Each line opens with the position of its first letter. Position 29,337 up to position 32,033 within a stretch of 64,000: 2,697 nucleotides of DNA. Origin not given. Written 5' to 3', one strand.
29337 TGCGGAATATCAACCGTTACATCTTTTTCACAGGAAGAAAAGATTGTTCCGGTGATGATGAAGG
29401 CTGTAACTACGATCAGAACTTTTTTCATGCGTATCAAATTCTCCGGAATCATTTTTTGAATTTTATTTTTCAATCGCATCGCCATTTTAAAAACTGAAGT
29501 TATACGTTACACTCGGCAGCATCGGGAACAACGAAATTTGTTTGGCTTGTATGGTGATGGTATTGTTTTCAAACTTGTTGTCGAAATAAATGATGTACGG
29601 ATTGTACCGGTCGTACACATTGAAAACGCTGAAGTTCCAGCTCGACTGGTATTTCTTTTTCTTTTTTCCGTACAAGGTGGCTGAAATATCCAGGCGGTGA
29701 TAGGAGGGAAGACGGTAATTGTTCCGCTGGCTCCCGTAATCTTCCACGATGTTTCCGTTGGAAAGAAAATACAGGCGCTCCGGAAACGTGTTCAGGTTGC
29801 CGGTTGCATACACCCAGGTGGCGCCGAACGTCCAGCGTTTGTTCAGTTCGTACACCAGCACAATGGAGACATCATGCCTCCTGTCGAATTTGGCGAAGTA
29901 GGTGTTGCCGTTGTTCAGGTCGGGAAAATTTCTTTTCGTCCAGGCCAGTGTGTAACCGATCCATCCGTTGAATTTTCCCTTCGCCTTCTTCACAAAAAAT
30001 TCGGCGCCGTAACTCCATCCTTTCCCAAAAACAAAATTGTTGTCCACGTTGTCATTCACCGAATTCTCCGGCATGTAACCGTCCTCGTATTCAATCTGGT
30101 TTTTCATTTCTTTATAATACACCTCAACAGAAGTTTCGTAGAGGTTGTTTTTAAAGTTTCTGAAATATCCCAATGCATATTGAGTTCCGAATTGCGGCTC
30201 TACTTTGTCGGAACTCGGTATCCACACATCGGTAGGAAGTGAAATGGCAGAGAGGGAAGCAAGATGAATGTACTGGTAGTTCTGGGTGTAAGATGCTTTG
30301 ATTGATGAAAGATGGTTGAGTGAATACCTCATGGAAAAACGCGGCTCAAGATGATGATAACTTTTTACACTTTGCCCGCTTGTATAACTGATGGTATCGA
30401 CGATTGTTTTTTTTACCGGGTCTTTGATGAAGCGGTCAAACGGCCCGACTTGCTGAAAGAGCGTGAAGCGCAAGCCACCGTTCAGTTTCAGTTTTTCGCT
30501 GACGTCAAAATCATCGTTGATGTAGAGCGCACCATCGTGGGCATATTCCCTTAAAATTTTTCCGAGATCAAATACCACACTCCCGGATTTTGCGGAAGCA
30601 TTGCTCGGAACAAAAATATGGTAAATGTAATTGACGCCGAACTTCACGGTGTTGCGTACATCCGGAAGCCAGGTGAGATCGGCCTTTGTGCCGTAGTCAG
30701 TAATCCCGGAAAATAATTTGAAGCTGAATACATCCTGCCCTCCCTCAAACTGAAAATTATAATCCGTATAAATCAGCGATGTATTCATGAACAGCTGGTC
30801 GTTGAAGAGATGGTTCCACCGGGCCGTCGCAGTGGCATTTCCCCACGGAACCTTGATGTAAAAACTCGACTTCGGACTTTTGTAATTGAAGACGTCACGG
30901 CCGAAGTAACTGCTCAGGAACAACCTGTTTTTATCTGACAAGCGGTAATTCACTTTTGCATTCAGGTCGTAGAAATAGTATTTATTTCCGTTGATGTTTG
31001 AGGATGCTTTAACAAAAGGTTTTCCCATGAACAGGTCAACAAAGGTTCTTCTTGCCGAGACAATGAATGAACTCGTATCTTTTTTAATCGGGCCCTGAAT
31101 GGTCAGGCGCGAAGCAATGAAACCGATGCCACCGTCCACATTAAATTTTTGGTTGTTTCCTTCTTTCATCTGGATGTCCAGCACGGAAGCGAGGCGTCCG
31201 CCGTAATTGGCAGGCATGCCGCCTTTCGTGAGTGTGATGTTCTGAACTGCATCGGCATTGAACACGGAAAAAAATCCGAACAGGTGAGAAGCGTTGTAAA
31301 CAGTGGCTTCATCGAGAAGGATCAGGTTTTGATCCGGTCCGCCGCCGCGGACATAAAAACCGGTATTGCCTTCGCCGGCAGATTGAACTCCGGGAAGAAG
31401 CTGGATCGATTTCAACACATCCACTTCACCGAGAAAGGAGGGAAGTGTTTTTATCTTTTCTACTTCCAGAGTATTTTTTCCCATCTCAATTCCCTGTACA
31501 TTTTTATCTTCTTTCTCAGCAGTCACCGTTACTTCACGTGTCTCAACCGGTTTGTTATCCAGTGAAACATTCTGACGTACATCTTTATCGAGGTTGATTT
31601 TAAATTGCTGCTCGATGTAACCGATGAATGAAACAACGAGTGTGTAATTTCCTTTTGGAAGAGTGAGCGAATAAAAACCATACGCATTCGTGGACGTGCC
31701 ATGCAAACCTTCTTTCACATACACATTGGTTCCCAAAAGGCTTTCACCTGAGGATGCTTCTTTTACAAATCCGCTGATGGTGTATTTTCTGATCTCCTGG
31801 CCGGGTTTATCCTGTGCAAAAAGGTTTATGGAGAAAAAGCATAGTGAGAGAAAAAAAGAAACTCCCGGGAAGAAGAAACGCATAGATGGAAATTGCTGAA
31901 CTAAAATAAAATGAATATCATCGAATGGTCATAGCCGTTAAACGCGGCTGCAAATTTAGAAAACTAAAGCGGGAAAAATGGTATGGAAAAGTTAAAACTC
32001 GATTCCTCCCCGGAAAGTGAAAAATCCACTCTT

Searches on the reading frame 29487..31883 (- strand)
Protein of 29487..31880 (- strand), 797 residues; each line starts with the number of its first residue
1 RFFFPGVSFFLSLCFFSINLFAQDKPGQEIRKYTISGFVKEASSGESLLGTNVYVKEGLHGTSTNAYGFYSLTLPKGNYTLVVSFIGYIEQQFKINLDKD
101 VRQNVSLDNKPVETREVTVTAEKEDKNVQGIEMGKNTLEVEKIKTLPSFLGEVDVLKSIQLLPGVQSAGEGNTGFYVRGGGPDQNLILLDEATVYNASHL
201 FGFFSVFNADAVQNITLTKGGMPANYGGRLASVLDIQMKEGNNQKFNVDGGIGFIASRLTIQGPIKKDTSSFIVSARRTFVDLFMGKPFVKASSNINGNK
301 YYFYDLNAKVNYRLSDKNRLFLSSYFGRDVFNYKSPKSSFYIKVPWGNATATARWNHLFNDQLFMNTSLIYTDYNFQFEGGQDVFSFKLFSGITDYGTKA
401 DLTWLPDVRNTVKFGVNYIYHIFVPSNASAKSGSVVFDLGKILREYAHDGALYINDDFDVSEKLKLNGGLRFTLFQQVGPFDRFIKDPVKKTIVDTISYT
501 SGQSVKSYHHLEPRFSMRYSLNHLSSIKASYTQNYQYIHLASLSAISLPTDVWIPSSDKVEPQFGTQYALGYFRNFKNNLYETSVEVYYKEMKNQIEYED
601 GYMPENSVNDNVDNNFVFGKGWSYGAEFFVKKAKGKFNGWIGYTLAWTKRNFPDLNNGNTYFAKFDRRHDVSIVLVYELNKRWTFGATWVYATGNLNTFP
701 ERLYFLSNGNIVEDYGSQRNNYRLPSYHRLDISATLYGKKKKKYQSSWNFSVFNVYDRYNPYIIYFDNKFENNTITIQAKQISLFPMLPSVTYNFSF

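Call 45: find_encoding_contigs(protein=window:29487-31880:-, flank=1000, max_places=10)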
Protein window:29487-31880:- (797 aa): no gene with exactly this product is on record in the collection.
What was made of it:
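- Tried and rejected: One was my own coordinate error on a minus-strand ORF (call 45).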

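Call 47: find_encoding_contigs(protein=window:29490-31883:-, flank=1000, max_places=10)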
Protein window:29490-31883:- (798 aa): 1 contig read that carries it; 1 place shown.
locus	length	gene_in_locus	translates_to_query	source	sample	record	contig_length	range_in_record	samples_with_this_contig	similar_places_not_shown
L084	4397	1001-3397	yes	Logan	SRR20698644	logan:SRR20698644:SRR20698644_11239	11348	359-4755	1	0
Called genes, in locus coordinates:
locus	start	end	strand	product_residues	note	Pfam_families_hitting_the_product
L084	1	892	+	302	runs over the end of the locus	-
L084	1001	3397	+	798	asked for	PF13620:CarboxypepD_reg, PF13715:CarbopepD_reg_2, PF07715:Plug, PF25183:OMP_b-brl_4 (weak)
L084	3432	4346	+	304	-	PF14054:DUF4249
